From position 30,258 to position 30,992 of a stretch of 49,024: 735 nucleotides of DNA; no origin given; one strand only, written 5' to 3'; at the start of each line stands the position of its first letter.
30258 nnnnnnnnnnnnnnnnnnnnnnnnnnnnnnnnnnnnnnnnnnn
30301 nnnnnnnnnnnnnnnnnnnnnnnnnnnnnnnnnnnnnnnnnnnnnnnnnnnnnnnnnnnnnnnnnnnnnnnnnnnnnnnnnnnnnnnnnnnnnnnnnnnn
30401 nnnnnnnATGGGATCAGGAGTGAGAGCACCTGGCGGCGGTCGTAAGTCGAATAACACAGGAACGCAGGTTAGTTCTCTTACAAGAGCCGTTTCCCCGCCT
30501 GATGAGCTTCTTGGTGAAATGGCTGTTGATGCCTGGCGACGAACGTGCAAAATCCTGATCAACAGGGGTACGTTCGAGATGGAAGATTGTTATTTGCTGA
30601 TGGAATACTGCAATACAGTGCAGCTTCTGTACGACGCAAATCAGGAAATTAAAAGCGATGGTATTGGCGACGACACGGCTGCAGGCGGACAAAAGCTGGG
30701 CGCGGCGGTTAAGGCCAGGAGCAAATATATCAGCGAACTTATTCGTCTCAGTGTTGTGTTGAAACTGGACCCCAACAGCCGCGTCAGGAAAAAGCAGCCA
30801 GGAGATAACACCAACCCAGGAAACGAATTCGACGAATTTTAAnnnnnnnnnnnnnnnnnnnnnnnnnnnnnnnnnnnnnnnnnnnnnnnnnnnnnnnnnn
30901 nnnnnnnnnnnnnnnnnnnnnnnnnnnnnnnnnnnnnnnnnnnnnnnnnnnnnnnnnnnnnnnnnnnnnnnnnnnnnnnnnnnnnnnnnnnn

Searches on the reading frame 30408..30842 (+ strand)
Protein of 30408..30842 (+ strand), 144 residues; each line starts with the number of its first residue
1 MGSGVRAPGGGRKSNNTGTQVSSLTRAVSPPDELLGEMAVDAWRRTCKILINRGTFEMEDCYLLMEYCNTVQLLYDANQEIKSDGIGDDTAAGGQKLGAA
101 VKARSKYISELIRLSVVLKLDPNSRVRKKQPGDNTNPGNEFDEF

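Call 28: search_protein_families(library=phrogs, proteins=[window:30408-30842:+])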
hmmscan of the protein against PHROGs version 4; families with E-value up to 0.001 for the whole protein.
window:30408-30842:+ (144 aa): 1 family
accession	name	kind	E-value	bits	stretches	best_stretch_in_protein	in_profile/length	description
phrog_83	-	head and packaging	5.7e-26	92.5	1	26-144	80-198/246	terminase small subunit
